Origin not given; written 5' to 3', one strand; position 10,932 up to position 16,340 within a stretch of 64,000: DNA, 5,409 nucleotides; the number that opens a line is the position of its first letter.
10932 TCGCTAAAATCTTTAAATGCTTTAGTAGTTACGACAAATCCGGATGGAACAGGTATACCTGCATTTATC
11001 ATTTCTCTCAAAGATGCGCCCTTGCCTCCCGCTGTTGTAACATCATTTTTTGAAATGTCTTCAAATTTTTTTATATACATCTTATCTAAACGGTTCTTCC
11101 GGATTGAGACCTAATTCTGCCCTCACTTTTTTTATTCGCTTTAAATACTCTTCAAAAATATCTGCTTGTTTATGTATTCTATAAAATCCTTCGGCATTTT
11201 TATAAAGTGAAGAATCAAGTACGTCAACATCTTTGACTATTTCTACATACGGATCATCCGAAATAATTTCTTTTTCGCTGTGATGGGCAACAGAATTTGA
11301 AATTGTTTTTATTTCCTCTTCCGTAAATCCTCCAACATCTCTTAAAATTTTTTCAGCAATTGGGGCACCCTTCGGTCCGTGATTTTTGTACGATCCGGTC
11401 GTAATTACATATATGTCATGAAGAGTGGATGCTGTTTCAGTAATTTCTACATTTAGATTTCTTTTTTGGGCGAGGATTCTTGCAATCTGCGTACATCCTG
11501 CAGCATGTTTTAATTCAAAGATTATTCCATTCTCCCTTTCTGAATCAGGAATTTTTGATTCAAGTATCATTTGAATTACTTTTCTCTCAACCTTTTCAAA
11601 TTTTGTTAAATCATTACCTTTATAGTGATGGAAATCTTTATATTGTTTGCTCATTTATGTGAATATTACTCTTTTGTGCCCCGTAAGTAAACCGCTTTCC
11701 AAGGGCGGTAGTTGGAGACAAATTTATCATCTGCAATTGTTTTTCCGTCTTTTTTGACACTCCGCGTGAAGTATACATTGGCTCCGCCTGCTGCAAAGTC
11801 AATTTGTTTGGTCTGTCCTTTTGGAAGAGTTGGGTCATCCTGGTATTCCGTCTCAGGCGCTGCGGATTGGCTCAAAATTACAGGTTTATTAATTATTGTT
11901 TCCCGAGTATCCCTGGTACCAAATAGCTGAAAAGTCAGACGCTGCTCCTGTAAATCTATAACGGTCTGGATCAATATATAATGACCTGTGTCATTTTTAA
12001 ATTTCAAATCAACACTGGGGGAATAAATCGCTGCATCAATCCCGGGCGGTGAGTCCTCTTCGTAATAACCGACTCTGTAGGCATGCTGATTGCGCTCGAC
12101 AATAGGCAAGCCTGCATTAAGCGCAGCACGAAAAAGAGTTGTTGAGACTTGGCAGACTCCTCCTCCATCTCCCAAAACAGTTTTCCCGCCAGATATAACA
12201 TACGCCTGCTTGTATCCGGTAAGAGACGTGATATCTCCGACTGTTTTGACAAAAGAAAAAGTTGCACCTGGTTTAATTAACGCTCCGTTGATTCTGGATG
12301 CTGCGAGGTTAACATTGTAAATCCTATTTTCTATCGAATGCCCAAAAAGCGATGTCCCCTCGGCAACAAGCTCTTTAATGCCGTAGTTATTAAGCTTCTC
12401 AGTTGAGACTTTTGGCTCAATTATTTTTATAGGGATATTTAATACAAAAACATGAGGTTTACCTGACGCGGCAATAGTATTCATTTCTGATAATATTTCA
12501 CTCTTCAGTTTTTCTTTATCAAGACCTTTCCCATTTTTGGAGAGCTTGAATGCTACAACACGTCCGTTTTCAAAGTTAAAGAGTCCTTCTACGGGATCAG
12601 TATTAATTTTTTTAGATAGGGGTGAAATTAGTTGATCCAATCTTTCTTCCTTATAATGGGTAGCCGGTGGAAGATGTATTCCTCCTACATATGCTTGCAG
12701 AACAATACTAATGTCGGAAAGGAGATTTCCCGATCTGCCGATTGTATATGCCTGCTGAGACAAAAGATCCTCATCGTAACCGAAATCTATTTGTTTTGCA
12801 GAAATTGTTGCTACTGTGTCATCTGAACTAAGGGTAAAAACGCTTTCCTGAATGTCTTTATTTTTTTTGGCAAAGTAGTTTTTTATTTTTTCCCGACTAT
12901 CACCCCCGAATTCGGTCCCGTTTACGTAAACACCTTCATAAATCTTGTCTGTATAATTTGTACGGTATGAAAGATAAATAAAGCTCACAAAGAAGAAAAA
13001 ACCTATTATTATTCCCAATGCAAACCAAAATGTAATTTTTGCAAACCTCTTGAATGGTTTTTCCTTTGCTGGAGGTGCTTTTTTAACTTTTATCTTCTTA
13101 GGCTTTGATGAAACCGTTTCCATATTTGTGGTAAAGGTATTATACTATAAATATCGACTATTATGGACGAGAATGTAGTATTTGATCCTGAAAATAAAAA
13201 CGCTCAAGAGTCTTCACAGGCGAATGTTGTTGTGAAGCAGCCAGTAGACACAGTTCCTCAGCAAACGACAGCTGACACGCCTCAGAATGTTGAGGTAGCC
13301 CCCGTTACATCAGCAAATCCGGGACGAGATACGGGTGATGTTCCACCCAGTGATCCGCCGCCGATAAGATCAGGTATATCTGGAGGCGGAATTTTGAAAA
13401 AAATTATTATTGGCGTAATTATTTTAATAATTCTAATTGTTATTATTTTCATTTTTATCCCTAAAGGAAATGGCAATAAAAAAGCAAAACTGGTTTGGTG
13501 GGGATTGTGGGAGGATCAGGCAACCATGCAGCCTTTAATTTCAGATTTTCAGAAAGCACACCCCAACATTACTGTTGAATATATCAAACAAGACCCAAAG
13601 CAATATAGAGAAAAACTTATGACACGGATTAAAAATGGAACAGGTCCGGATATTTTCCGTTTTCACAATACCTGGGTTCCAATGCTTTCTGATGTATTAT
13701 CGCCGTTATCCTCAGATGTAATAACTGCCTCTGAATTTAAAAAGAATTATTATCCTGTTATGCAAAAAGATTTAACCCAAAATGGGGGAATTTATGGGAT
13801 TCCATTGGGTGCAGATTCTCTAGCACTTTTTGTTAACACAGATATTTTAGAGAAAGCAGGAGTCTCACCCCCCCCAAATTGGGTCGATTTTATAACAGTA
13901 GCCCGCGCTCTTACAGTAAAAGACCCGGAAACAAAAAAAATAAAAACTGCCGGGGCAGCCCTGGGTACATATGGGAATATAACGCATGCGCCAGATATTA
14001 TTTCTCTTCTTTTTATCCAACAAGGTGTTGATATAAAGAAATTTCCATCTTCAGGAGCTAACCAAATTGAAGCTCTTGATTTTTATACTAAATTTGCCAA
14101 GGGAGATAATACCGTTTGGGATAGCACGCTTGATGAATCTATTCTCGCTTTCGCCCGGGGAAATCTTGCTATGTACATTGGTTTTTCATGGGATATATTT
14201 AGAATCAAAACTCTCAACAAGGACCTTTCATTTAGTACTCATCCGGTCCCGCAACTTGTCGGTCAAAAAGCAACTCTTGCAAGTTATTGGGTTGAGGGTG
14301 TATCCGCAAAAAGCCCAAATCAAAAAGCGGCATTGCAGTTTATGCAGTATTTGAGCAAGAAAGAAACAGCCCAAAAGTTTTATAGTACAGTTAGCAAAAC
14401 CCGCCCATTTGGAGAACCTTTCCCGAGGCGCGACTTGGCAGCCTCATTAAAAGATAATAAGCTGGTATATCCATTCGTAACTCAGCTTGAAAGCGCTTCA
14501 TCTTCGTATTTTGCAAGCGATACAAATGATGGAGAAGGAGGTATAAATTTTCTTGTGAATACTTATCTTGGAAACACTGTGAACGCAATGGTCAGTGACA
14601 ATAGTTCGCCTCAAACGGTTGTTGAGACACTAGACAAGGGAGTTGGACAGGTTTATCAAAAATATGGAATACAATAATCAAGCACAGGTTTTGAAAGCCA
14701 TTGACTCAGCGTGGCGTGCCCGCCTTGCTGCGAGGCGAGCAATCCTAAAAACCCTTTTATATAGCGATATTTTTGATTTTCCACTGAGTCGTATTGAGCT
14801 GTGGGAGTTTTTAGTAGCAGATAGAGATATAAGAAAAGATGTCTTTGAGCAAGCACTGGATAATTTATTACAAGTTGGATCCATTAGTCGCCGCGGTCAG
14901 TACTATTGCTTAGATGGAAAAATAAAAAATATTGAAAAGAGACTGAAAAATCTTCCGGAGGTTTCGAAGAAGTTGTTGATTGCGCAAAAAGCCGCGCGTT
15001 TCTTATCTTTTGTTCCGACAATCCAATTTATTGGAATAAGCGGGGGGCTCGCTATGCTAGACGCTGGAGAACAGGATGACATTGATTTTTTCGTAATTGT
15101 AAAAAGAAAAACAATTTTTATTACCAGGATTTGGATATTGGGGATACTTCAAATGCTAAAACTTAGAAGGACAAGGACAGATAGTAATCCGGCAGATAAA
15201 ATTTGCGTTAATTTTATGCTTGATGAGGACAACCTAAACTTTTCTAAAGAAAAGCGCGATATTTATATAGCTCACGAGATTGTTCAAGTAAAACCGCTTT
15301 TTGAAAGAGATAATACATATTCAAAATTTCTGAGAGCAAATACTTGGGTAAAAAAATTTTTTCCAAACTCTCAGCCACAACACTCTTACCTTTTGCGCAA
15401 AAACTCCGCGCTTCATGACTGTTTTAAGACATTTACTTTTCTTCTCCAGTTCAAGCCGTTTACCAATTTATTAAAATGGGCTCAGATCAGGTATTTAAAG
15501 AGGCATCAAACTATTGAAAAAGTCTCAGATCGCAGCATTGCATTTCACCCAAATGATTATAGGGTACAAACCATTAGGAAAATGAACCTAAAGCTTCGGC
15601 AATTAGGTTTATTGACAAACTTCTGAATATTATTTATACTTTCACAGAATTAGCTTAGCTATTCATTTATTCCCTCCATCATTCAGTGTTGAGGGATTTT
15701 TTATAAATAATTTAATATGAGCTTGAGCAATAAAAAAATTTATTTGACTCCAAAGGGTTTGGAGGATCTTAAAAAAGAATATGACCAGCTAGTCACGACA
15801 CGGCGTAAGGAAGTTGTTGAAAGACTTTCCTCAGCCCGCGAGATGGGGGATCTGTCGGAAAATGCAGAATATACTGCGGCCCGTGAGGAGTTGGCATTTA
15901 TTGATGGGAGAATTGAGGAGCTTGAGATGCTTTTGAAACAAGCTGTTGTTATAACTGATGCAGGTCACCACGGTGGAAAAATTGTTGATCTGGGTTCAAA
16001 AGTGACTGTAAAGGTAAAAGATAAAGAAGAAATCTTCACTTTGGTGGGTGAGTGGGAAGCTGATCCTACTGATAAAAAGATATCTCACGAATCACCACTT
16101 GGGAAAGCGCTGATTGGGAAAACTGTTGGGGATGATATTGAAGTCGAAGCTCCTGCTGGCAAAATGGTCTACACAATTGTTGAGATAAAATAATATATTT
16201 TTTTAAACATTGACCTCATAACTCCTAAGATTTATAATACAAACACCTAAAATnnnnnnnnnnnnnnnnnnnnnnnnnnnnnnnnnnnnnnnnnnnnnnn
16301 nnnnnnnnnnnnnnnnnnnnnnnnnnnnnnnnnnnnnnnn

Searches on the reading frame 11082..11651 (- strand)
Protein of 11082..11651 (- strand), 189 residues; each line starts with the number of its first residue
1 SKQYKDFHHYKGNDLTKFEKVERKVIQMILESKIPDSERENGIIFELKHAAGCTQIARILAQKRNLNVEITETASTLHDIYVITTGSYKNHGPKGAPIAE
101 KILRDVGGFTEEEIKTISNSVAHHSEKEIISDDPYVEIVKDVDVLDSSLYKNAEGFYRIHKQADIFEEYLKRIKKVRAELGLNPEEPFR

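Call 78: search_protein_families(library=pfam, proteins=[window:11082-11651:-], max_evalue=0.00001)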
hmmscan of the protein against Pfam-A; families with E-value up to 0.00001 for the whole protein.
window:11082-11651:- (189 aa): 1 family
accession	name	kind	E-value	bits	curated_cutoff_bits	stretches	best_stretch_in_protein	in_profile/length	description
PF01966.28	HD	-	2.4e-11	44.4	22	1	48-146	3-114/116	HD domain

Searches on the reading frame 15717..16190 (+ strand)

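Call 79: search_protein_families(library=pfam, proteins=[window:15717-16190:+], max_evalue=0.00001)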
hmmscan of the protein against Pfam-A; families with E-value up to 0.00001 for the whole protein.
window:15717-16190:+ (158 aa): 2 families
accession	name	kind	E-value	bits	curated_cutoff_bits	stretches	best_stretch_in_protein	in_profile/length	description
PF03449.20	GreA_GreB_N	-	5.5e-27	94.2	24.5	1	8-78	1-71/71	Transcription elongation factor, N-terminal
PF01272.25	GreA_GreB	-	5e-25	87.7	26.9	1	88-158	4-76/77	Transcription elongation factor, GreA/GreB, C-term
